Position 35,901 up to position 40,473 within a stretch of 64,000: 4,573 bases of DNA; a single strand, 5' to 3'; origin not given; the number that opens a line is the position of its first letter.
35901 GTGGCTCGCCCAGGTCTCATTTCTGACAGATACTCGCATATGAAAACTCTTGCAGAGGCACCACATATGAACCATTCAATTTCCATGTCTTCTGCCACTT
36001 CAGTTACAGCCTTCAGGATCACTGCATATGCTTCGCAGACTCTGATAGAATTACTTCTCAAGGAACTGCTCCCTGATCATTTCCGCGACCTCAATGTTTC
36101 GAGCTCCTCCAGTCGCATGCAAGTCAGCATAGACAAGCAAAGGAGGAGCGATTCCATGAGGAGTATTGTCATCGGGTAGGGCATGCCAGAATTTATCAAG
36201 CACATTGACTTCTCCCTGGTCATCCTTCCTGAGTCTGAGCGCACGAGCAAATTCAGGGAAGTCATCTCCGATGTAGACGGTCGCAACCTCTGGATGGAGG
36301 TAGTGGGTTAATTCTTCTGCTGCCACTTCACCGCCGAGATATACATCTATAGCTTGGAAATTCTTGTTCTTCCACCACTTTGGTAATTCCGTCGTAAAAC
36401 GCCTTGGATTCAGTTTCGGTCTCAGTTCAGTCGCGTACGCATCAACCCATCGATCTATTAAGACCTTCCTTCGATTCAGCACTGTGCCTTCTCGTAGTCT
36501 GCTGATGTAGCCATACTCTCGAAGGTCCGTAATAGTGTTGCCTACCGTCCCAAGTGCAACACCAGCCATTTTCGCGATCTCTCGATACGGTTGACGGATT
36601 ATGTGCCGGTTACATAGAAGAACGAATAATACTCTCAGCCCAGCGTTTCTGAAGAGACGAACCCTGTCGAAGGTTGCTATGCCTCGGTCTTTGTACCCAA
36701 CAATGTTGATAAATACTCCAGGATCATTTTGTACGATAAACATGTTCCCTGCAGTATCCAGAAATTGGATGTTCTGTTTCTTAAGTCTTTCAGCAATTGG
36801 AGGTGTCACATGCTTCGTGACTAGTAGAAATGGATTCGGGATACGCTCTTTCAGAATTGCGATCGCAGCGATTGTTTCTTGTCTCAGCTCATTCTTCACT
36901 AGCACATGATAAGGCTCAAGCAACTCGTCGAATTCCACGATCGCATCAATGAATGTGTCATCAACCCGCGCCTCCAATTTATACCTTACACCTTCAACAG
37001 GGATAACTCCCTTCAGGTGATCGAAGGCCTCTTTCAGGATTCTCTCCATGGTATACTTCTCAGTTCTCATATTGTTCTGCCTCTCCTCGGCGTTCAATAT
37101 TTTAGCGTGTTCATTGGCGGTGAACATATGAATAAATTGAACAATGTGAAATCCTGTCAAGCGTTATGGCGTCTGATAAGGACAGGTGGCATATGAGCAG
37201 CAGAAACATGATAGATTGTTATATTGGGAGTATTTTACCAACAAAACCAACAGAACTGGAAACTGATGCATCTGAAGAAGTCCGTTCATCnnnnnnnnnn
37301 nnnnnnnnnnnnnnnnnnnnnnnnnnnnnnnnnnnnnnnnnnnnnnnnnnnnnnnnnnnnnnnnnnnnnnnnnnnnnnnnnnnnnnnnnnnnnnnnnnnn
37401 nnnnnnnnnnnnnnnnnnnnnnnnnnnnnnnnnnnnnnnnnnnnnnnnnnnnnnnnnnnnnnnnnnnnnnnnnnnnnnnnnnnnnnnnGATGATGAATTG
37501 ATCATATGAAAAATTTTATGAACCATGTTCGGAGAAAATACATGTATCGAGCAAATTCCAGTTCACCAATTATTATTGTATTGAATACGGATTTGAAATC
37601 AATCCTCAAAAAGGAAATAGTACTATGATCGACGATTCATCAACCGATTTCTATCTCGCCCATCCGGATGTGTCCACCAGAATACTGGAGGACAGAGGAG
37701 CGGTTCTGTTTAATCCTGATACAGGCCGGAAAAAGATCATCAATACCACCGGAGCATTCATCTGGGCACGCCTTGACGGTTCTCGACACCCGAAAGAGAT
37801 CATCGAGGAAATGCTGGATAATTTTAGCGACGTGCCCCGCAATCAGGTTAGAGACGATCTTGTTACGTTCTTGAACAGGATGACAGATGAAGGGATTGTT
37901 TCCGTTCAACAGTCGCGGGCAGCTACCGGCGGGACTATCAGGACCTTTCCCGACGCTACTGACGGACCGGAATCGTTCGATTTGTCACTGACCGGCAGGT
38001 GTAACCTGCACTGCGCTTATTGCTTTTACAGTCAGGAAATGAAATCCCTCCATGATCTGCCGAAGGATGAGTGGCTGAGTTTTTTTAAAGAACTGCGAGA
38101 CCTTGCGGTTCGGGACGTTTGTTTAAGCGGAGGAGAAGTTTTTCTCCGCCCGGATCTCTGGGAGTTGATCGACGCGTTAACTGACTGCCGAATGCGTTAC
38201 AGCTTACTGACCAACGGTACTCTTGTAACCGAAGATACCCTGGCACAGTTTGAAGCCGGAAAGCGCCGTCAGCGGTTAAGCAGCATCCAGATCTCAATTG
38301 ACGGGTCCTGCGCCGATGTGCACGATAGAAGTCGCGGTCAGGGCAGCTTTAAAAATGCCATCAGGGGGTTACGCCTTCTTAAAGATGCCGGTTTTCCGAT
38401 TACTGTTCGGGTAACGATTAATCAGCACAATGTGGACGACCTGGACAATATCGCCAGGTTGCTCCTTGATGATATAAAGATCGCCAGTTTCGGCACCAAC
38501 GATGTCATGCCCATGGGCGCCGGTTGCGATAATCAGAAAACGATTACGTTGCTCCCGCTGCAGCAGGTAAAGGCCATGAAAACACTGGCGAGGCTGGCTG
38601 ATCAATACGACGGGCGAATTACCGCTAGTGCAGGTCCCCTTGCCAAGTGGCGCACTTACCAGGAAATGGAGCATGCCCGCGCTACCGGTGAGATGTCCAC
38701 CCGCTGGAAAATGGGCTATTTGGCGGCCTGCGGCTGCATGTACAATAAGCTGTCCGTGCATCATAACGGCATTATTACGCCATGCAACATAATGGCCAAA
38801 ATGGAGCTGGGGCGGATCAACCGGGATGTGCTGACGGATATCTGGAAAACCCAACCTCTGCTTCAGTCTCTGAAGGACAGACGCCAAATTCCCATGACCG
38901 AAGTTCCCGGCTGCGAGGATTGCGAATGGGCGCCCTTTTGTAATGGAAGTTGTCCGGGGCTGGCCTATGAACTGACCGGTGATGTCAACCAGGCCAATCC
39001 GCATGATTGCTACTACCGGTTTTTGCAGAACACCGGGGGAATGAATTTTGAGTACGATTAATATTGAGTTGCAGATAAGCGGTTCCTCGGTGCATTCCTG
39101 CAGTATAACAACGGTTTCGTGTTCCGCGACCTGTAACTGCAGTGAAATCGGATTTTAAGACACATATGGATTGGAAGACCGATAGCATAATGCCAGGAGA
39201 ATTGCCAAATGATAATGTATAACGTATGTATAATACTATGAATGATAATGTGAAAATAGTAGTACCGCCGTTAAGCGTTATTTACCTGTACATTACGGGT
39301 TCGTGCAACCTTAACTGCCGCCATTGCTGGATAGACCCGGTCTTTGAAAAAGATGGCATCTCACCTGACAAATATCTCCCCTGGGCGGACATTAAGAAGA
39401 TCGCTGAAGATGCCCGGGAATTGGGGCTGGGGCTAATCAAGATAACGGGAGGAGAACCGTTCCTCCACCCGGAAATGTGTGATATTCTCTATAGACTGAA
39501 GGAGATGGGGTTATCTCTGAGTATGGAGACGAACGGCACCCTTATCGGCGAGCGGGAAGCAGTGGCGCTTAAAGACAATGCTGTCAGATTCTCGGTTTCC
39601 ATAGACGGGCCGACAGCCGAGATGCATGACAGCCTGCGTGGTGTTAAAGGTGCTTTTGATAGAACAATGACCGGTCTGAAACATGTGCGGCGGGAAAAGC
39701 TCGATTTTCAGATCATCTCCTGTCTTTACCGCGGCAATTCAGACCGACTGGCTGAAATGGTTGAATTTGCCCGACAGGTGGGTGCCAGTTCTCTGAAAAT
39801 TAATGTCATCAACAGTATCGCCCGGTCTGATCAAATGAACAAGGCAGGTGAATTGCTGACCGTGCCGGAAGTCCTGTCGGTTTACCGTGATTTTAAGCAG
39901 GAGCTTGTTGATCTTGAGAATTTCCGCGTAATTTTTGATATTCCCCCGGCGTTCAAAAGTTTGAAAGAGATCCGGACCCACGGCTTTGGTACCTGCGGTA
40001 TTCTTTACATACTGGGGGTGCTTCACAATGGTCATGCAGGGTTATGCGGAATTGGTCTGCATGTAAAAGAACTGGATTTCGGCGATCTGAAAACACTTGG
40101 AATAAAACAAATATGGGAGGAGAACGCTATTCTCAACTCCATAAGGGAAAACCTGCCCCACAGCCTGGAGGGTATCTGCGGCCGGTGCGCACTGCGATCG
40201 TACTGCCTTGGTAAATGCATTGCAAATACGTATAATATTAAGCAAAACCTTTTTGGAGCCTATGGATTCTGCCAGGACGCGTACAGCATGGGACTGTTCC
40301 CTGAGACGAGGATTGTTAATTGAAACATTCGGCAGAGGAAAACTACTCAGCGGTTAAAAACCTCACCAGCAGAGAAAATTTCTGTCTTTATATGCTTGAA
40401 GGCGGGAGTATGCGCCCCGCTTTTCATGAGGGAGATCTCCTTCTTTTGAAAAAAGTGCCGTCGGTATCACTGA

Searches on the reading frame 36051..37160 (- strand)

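Call 4: search_protein_families(library=pfam, proteins=[window:36051-37160:-], max_evalue=0.01)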
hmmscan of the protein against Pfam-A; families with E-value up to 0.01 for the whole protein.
window:36051-37160:- (369 aa): 2 families
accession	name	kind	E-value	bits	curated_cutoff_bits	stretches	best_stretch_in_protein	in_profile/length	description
PF09952.14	AbiEi_2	-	1.4e-35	123.1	21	1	228-367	2-142/143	Transcriptional regulator, AbiEi antitoxin, Type IV TA system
PF13545.12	HTH_Crp_2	-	0.00059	20.2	27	1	191-231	24-65/70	Crp-like helix-turn-helix domain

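Call 5: search_protein_families(library=ncbifam, proteins=[window:36051-37160:-], max_evalue=0.01)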
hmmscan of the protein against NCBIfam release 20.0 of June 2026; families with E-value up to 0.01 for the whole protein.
window:36051-37160:- (369 aa): 0 families

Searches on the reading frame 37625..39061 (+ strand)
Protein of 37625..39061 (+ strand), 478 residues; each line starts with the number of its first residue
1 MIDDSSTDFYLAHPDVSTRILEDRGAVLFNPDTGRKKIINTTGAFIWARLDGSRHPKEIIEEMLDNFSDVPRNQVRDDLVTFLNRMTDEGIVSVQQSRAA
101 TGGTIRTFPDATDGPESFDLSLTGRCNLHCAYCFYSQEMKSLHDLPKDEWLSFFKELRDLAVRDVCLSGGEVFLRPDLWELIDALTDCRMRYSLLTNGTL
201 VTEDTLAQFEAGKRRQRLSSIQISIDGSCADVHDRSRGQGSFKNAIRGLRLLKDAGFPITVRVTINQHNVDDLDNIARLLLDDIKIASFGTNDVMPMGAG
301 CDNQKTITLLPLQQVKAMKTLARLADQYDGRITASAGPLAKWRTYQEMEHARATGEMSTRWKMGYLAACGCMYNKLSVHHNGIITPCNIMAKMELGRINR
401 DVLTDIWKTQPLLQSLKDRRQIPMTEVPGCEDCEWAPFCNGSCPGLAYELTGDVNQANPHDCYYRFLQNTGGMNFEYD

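Call 4: search_protein_families(library=pfam, proteins=[window:37625-39061:+], max_evalue=0.01)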
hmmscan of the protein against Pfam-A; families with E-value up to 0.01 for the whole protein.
window:37625-39061:+ (478 aa): 4 families
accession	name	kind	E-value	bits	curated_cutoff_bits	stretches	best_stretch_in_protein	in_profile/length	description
PF04055.27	Radical_SAM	-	5.8e-26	92.1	29.5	1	121-280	2-166/166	Radical SAM superfamily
PF05402.18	PqqD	-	5.3e-14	52.7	23.4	1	26-92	2-67/67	Coenzyme PQQ synthesis protein D (PqqD)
PF13186.11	SPASM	-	1.2e-07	32.3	21.5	1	369-433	1-66/67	Iron-sulfur cluster-binding domain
PF13353.11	Fer4_12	-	9.7e-07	29.6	22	1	125-231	14-119/137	4Fe-4S single cluster domain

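Call 5: search_protein_families(library=ncbifam, proteins=[window:37625-39061:+], max_evalue=0.01)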
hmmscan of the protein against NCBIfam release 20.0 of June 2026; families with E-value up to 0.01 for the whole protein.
window:37625-39061:+ (478 aa): 90 families (the best 25 are shown)
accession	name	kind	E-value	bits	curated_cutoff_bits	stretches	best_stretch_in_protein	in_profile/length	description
TIGR04250.1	SCM_rSAM_ScmE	equivalog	1.2e-122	409.3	400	1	115-472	2-356/358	SynChlorMet cassette radical SAM/SPASM protein ScmE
NF050035.1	rSAM_WgK_link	exception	1.1e-40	139.8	650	2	113-302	6-192/367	radical SAM/SPASM peptide maturase WgkB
TIGR04545.1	rSAM_ahbD_hemeb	equivalog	8.1e-37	127.4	500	1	122-464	6-337/339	heme b synthase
TIGR04054.1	rSAM_NirJ1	equivalog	3.3e-36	124.7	650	2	121-286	41-202/387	putative heme d1 biosynthesis radical SAM protein NirJ1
TIGR04051.1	rSAM_NirJ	equivalog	1.9e-35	122.5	515.45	1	122-463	8-347/354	heme d1 biosynthesis radical SAM protein NirJ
NF045574.1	sacti_mat_StsB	exception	3.4e-34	118.5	625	1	121-307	101-282/466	StsB family radical SAM/SPASM domain sactipeptide maturase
TIGR04053.2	TIGR04053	equivalog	1.5e-33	116.6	395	1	122-464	14-364/366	TIGR04053 family radical SAM/SPASM domain-containing protein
TIGR04347.1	pseudo_SAM_Halo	equivalog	4.5e-33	115.1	525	1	122-464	44-385/390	TIGR04347 family pseudo-SAM/SPASM protein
TIGR03962.1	mycofact_rSAM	equivalog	2.1e-31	109.3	265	1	113-458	9-327/339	mycofactocin radical SAM maturase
TIGR04303.1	GeoRSP_rSAM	equivalog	7.2e-31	108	400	1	119-460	8-323/325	GeoRSP system radical SAM/SPASM protein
TIGR04055.1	rSAM_NirJ2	equivalog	1.1e-30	107.3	500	1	123-464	7-324/326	putative heme d1 biosynthesis radical SAM protein NirJ2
TIGR02109.1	PQQ_syn_pqqE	equivalog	2.3e-29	102.4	381.35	1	115-460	6-329/358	pyrroloquinoline quinone biosynthesis protein PqqE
TIGR04546.1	rSAM_ahbC_deAc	equivalog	2.5e-29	102.3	650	2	122-282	45-202/390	12,18-didecarboxysiroheme deacetylase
TIGR04103.1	rSAM_nif11_3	equivalog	6.5e-28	97.5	725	1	122-468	11-348/412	nif11-class peptide radical SAM maturase 3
TIGR04251.1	SCM_rSAM_ScmF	equivalog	3.4e-27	95.8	400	1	121-453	9-331/353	SynChlorMet cassette radical SAM/SPASM protein ScmF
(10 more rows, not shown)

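Call 10: find_related_loci(query=window:37625-39061:+, collection=genome_contigs, flank=8000)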
Query window:37625-39061:+ (478 aa) in genome_contigs; peptide patterns used: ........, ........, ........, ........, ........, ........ (x = any residue, [..] = any of these).
113 stretches matched a pattern; 30 encode a relative of the query (tblastn E <= 1e-3); 30 distinct loci.
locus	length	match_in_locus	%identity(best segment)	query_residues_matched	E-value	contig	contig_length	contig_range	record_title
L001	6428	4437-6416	84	4-478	0e+0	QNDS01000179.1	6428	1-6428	MAG: Candidatus Fermentibacteria bacterium isolate B22_G4 B22_Guay4_scaffold_16046, whole genome shotgun sequence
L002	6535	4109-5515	66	9-475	0e+0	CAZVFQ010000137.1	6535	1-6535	MAG TPA_asm: uncultured Desulfobacteraceae bacterium isolate SRP252850_co1_162 genome assembly, contig: NODE_22336_lengt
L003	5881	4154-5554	64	11-476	0e+0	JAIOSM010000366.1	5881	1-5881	MAG: Desulfobacteraceae bacterium isolate SMBSF44 bin_25_k127_1663443, whole genome shotgun sequence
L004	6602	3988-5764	62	1-471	0e+0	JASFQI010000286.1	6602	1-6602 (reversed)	MAG: Desulfobacteraceae bacterium isolate D0819S20remetaG_Bin_281 D0819S20remetaG_FD_scaffold_2123_c1, whole genome shot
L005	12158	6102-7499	61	10-475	0e+0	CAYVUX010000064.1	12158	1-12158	MAG TPA_asm: uncultured Desulfobacteraceae bacterium isolate SRP141376_co1_261 genome assembly, contig: NODE_9957_length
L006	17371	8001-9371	61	9-466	0e+0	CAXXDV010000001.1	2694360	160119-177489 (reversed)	MAG: Desulfosudaceae bacterium isolate 2fa5082e-9599-4a38-b238-f5dfa6a28bc4 genome assembly, contig: contig_1, whole gen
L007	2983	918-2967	60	9-471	0e+0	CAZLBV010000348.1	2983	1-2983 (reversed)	MAG TPA_asm: uncultured Eubacteriales bacterium isolate SRP067234_co1_297 genome assembly, contig: k99_556127, whole gen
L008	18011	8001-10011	58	10-471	0e+0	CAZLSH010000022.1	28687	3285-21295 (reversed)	MAG TPA_asm: uncultured Clostridia bacterium isolate SRP192927_co7_47 genome assembly, contig: NODE_2659_length_28687_co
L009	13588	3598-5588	57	10-471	0e+0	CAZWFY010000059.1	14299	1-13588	MAG TPA_asm: uncultured Clostridia bacterium isolate binchicken_co67_288 genome assembly, contig: NODE_4424_length_14299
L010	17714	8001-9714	56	10-471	0e+0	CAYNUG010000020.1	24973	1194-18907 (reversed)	MAG TPA_asm: uncultured Clostridia bacterium isolate binchicken_co67_213 genome assembly, contig: NODE_1956_length_24973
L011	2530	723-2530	54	10-471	0e+0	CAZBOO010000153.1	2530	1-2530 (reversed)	MAG TPA_asm: uncultured Aquificales bacterium isolate binchicken_co80_154 genome assembly, contig: NODE_20711_length_253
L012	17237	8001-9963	62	11-471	0e+0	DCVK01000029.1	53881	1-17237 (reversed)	MAG TPA_asm: Candidatus Aminicenantes bacterium UBA2190 UBA2190_contig_11069, whole genome shotgun sequence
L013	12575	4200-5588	63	9-471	0e+0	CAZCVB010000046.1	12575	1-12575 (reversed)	MAG TPA_asm: uncultured Desulfobacteraceae bacterium isolate binchicken_co256_219 genome assembly, contig: NODE_12521_le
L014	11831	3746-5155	53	1-471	2e-169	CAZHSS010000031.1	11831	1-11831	MAG TPA_asm: uncultured Verrucomicrobiota bacterium isolate SRP294416_co3_838 genome assembly, contig: NODE_10552_length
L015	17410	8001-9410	52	1-471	2e-169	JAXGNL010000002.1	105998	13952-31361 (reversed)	MAG: Kiritimatiellia bacterium isolate AnMBR.bin255 bin255_2, whole genome shotgun sequence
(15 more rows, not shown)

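Call 30: search_solved_structures(query=window:37625-39061:+, max_evalue=0.00001)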
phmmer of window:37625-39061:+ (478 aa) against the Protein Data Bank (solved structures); distinct sequences matched with E-value up to 0.00001: 11.
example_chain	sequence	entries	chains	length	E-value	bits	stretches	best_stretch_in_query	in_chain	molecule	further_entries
6efn_A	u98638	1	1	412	8.5e-20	73.8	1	115-278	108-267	Sporulation killing factor maturation protein SkfB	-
7vob_C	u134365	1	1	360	2.1e-11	46.1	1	121-281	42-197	Cytosylglucuronate decarboxylase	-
7voc_C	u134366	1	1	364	2.2e-11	46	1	121-281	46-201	Cytosylglucuronate decarboxylase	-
6c8v_A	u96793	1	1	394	3.2e-11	45.5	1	110-275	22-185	Coenzyme PQQ synthesis protein E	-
5v1q_A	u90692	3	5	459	3.5e-08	35.5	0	125-212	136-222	Radical SAM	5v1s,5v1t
2fb2_A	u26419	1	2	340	3.7e-07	32.1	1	118-222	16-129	Molybdenum cofactor biosynthesis protein A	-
1tv7_A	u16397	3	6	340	3.8e-07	32.1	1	118-222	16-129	Molybdenum cofactor biosynthesis protein A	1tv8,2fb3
9dfu_A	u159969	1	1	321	2.8e-06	29.2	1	113-207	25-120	Radical SAM core domain-containing protein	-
7n7i_A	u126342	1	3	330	3.4e-06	28.9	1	95-208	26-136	Viperin-like enzyme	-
9dfn_A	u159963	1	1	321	3.7e-06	28.8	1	114-207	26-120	Radical SAM core domain-containing protein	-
6q2p_A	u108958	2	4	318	1e-05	27.4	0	114-275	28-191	Radical S-adenosyl methionine domain-containing protein 2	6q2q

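Call 61: search_protein_families(library=padloc, proteins=[window:37625-39061:+], max_evalue=0.001)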
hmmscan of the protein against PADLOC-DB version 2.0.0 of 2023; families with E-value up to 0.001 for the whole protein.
window:37625-39061:+ (478 aa): 3 families
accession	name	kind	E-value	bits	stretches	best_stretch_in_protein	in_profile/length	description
PDLC02903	pVip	-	8.4e-18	62.8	1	121-274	5-155/257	Viperins not associated with kinases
PDLC02904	pVip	-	2e-15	55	1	122-307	9-185/262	Viperins associated with kinases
PDLC02905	pVip-kinase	-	5.3e-05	20.6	1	117-226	183-292/474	Viperin-kinase fusion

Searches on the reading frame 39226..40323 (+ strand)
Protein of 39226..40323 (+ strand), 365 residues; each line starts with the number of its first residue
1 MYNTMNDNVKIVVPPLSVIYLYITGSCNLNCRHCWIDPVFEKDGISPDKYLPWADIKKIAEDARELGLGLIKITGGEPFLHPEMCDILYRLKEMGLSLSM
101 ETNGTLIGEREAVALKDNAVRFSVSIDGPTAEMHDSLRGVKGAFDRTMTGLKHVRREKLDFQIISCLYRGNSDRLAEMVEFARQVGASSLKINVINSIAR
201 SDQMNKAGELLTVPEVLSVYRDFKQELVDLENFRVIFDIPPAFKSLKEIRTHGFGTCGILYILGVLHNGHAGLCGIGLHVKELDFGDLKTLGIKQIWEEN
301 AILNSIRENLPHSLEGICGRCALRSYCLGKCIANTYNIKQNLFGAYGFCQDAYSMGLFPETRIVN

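Call 4: search_protein_families(library=pfam, proteins=[window:39226-40323:+], max_evalue=0.01)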
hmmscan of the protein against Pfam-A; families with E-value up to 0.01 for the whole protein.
window:39226-40323:+ (365 aa): 3 families
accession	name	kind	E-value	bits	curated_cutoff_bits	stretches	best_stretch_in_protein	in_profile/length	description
PF04055.27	Radical_SAM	-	4e-24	86.1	29.5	1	22-182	2-166/166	Radical SAM superfamily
PF13353.11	Fer4_12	-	0.00027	21.7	22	1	20-131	9-118/137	4Fe-4S single cluster domain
PF13186.11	SPASM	-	0.00037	21.1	21.5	1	262-321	7-66/67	Iron-sulfur cluster-binding domain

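Call 5: search_protein_families(library=ncbifam, proteins=[window:39226-40323:+], max_evalue=0.01)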
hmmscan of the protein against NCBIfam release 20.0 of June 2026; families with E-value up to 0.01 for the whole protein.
window:39226-40323:+ (365 aa): 79 families (the best 25 are shown)
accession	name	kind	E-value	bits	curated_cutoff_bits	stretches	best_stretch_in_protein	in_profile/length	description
TIGR04251.1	SCM_rSAM_ScmF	equivalog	1.6e-99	333.6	400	1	15-363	2-353/353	SynChlorMet cassette radical SAM/SPASM protein ScmF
TIGR04545.1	rSAM_ahbD_hemeb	equivalog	4.4e-43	148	500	2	22-206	5-186/339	heme b synthase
NF050035.1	rSAM_WgK_link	exception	6.2e-34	117.6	650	2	18-242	10-227/367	radical SAM/SPASM peptide maturase WgkB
TIGR04053.2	TIGR04053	equivalog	8.4e-33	114.1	395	2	18-206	9-197/366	TIGR04053 family radical SAM/SPASM domain-containing protein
TIGR04055.1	rSAM_NirJ2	equivalog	2e-31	109.8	500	1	22-342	5-315/326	putative heme d1 biosynthesis radical SAM protein NirJ2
TIGR04051.1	rSAM_NirJ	equivalog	1.9e-29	102.8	515.45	2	22-204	7-185/354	heme d1 biosynthesis radical SAM protein NirJ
TIGR04303.1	GeoRSP_rSAM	equivalog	2.9e-29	102.7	400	1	19-340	7-315/325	GeoRSP system radical SAM/SPASM protein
TIGR04317.1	W_rSAM_matur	equivalog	6.5e-26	91.3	380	1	18-328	5-320/349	tungsten cofactor oxidoreductase radical SAM maturase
TIGR04347.1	pseudo_SAM_Halo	equivalog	3.2e-24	85.9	525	1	18-204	39-221/390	TIGR04347 family pseudo-SAM/SPASM protein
TIGR04250.1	SCM_rSAM_ScmE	equivalog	1.3e-23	83.5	400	2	21-181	7-164/358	SynChlorMet cassette radical SAM/SPASM protein ScmE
NF045574.1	sacti_mat_StsB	exception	1.3e-23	83.5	625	1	2-202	81-276/466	StsB family radical SAM/SPASM domain sactipeptide maturase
TIGR03962.1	mycofact_rSAM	equivalog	2.2e-23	83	265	1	22-340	17-322/339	mycofactocin radical SAM maturase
TIGR04054.1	rSAM_NirJ1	equivalog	3e-23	82.1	650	1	18-155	37-170/387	putative heme d1 biosynthesis radical SAM protein NirJ1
TIGR02668.1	moaA_archaeal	equivalog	2.8e-22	79.1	325.25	1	19-200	12-189/303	GTP 3',8-cyclase MoaA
TIGR02666.1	moaA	equivalog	5e-21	75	284.05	1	21-223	14-219/336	GTP 3',8-cyclase MoaA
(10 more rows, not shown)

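Call 31: search_solved_structures(query=window:39226-40323:+, max_evalue=0.00001)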
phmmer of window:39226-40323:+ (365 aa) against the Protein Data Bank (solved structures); distinct sequences matched with E-value up to 0.00001: 8.
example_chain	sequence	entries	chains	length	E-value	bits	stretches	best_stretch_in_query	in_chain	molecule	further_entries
7vob_C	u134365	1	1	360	6.5e-13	51.8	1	21-163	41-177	Cytosylglucuronate decarboxylase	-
7voc_C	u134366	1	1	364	6.6e-13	51.8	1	21-163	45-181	Cytosylglucuronate decarboxylase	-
2fb2_A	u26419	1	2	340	1.9e-09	40.4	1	15-183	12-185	Molybdenum cofactor biosynthesis protein A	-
1tv7_A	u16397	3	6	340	1.9e-09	40.4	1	15-183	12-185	Molybdenum cofactor biosynthesis protein A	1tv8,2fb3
6efn_A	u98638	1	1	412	2.4e-09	40.1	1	20-208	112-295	Sporulation killing factor maturation protein SkfB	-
6c8v_A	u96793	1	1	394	9.1e-09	38.2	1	11-192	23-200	Coenzyme PQQ synthesis protein E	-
4k37_A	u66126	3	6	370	1.9e-07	33.8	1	13-183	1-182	Anaerobic sulfatase-maturating enzyme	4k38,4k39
4k36_A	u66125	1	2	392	2e-07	33.7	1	13-183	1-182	Anaerobic sulfatase-maturating enzyme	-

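Call 61: search_protein_families(library=padloc, proteins=[window:39226-40323:+], max_evalue=0.001)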
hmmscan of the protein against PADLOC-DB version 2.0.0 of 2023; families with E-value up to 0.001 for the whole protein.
window:39226-40323:+ (365 aa): 3 families
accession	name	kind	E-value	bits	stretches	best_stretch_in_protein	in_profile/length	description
PDLC02903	pVip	-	5.7e-17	60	1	18-137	1-111/257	Viperins not associated with kinases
PDLC02904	pVip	-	4.1e-13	47.4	1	18-192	4-172/262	Viperins associated with kinases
PDLC02905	pVip-kinase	-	1e-07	29.6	1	17-127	182-292/474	Viperin-kinase fusion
